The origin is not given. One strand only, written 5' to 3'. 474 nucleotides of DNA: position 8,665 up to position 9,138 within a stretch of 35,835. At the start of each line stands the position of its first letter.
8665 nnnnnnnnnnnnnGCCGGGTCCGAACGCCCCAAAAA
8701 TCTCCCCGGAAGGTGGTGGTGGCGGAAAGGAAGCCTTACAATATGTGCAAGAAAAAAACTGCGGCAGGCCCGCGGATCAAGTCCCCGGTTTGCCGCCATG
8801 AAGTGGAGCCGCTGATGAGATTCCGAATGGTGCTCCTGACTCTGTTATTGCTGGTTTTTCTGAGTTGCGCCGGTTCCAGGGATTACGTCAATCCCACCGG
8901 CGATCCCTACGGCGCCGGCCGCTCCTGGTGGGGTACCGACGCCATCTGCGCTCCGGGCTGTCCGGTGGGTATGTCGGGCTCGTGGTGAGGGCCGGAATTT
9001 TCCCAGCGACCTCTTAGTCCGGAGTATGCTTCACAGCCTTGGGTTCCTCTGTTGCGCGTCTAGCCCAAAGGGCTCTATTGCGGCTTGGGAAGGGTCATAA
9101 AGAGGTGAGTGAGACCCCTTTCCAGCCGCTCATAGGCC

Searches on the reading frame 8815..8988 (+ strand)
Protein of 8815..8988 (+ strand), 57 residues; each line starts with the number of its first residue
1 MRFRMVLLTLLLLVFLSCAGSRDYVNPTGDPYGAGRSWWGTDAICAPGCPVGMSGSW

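Call 3: search_protein_families(library=pfam, proteins=[window:8815-8988:+], max_evalue=1)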
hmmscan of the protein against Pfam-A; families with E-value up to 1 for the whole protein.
window:8815-8988:+ (57 aa): 0 families

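Call 4: search_protein_families(library=ncbifam, proteins=[window:8815-8988:+], max_evalue=1)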
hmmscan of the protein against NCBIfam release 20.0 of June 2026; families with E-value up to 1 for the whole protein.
window:8815-8988:+ (57 aa): 0 families

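Call 61: find_homologous_proteins(query=window:8815-8988:+, max_evalue=0.01)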
Query window:8815-8988:+ (57 aa): 3 proteins with E <= 0.01 among 3 candidates.
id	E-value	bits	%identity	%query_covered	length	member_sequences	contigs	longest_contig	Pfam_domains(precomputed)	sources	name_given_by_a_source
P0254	1.5e-32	128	100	100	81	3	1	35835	-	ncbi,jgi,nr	ncbi:MAG: hypothetical protein JRI59_01200 [Deltaproteobacteria bacterium]|nr:hypothetical protein [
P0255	8.6e-24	100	72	100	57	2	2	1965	-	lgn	-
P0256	7.7e-20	88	73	88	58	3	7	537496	-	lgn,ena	-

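Call 62: find_encoding_contigs(protein=P0256, flank=10000, max_places=4)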
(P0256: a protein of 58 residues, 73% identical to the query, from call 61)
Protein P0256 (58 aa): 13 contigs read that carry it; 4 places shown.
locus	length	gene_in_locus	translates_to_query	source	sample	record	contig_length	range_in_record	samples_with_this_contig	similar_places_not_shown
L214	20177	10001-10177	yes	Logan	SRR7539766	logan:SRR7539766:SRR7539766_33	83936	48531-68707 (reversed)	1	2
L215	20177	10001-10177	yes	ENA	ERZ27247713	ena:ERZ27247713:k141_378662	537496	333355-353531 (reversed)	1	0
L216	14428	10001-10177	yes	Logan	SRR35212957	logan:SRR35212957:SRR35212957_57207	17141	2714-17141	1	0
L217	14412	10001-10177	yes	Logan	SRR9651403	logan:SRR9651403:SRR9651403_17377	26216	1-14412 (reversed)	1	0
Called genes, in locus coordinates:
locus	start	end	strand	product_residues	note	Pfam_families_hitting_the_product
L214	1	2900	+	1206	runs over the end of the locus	PF04773:FecR, PF00515:TPR_1 (faint), PF07719:TPR_2 (faint), PF13181:TPR_8 (faint), PF13371:TPR_9 (faint), PF13414:TPR_11 (faint), PF13432:TPR_16, PF14559:TPR_19 (weak), +4 more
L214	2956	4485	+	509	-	PF00082:Peptidase_S8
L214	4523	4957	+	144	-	-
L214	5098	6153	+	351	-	PF04055:Radical_SAM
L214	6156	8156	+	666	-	PF05226:CHASE2, PF00211:Guanylate_cyc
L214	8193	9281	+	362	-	PF02518:HATPase_c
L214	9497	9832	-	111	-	-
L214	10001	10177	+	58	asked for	-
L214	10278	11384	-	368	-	PF14803:Zn_ribbon_Nudix, PF00293:NUDIX, PF00156:Pribosyltran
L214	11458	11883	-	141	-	PF13026:DUF3887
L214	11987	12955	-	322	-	PF02163:Peptidase_M50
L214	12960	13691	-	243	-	PF01479:S4, PF00849:PseudoU_synth_2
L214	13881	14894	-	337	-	PF00579:tRNA-synt_1b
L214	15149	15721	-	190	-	PF01712:dNK (faint), PF08433:KTI12 (weak), PF13238:AAA_18, PF13521:AAA_28 (weak), PF13671:AAA_33, PF01202:SKI (faint), PF13207:AAA_17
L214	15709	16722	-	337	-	-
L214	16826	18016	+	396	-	PF12832:MFS_1_like (faint), PF00083:Sugar_tr (weak), PF07690:MFS_1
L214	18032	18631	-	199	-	PF13298:LigD_N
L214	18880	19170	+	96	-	PF20657:DUF6811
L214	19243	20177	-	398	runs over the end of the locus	PF00155:Aminotran_1_2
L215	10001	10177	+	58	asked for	-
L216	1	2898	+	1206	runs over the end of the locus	PF04773:FecR, PF00515:TPR_1 (faint), PF07719:TPR_2 (faint), PF13181:TPR_8 (faint), PF13371:TPR_9 (faint), PF13414:TPR_11 (faint), PF13432:TPR_16 (weak), PF14559:TPR_19 (weak), +5 more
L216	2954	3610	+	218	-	-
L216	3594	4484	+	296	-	PF00082:Peptidase_S8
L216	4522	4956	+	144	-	-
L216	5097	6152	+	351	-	PF04055:Radical_SAM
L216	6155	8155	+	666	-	PF05226:CHASE2, PF00211:Guanylate_cyc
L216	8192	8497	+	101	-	-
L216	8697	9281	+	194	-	PF02518:HATPase_c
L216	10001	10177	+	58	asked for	-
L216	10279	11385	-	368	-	PF14803:Zn_ribbon_Nudix, PF00293:NUDIX, PF00156:Pribosyltran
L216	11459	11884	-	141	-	PF13026:DUF3887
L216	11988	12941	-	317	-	PF02163:Peptidase_M50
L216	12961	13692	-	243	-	PF01479:S4, PF00849:PseudoU_synth_2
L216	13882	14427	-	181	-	?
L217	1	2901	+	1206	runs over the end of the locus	PF04773:FecR, PF00515:TPR_1 (faint), PF07719:TPR_2 (faint), PF13181:TPR_8 (faint), PF13371:TPR_9 (faint), PF13414:TPR_11 (faint), PF13432:TPR_16, PF14559:TPR_19 (weak), +4 more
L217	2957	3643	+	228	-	-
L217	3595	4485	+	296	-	PF00082:Peptidase_S8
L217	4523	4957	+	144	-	-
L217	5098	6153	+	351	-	PF04055:Radical_SAM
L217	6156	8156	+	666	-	PF05226:CHASE2, PF00211:Guanylate_cyc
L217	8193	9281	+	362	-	PF02518:HATPase_c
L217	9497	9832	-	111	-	-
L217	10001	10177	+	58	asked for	-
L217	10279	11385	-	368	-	PF14803:Zn_ribbon_Nudix, PF00293:NUDIX, PF00156:Pribosyltran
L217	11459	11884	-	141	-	PF13026:DUF3887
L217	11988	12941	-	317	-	PF02163:Peptidase_M50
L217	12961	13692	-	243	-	PF01479:S4, PF00849:PseudoU_synth_2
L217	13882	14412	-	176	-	?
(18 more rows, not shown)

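Call 74: search_protein_families(library=ncbifam, proteins=[L214:4523-4957:+, L214:5098-6153:+], max_evalue=1)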
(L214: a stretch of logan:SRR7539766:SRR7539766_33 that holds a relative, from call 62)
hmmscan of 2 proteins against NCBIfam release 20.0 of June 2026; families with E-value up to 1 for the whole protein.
L214:4523-4957:+ (144 aa): 1 family
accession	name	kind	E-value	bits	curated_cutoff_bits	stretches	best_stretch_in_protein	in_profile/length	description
TIGR04353.1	PqqD_rel_X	equivalog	0.12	13.3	35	1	55-100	29-74/74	HPr-rel-A system PqqD family peptide chaperone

L214:5098-6153:+ (351 aa): 58 families (the best 25 are shown)
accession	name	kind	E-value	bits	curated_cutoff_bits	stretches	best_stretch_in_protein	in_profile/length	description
TIGR04251.1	SCM_rSAM_ScmF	equivalog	1e-22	81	400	1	4-217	6-224/353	SynChlorMet cassette radical SAM/SPASM protein ScmF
TIGR04250.1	SCM_rSAM_ScmE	equivalog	2e-21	76.3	400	1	4-164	5-164/358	SynChlorMet cassette radical SAM/SPASM protein ScmE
TIGR02666.1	moaA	equivalog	2.6e-17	62.8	284.05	1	5-162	13-177/336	GTP 3',8-cyclase MoaA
TIGR04053.2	TIGR04053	equivalog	4.5e-17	62.3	395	1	4-170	10-178/366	TIGR04053 family radical SAM/SPASM domain-containing protein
NF049973.1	radical_Rv1681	equivalog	5.3e-17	61.7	380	1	11-168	81-237/326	Rv1681 family radical SAM protein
NF050035.1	rSAM_WgK_link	exception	7e-16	58.2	650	1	6-173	13-179/367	radical SAM/SPASM peptide maturase WgkB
TIGR04545.1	rSAM_ahbD_hemeb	equivalog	1.4e-15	57.6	500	1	6-177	4-174/339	heme b synthase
TIGR02668.1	moaA_archaeal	equivalog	3.7e-15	55.7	325.25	1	3-181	11-189/303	GTP 3',8-cyclase MoaA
NF045574.1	sacti_mat_StsB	exception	5.8e-15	55.1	625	1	5-171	99-262/466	StsB family radical SAM/SPASM domain sactipeptide maturase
TIGR02109.1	PQQ_syn_pqqE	equivalog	1.1e-14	54.1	381.35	1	6-172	11-176/358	pyrroloquinoline quinone biosynthesis protein PqqE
NF038283.1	viperin_w_prok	equivalog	2.6e-14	53.1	180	1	6-157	6-169/281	viperin family antiviral radical SAM protein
TIGR04055.1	rSAM_NirJ2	equivalog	9.6e-14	51.6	500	1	6-181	4-177/326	putative heme d1 biosynthesis radical SAM protein NirJ2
TIGR03962.1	mycofact_rSAM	equivalog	1e-13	51.2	265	1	4-169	14-177/339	mycofactocin radical SAM maturase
TIGR04054.1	rSAM_NirJ1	equivalog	1.1e-13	50.5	650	1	4-161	38-193/387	putative heme d1 biosynthesis radical SAM protein NirJ1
TIGR04347.1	pseudo_SAM_Halo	equivalog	3.1e-13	49.8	525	1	4-162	40-196/390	TIGR04347 family pseudo-SAM/SPASM protein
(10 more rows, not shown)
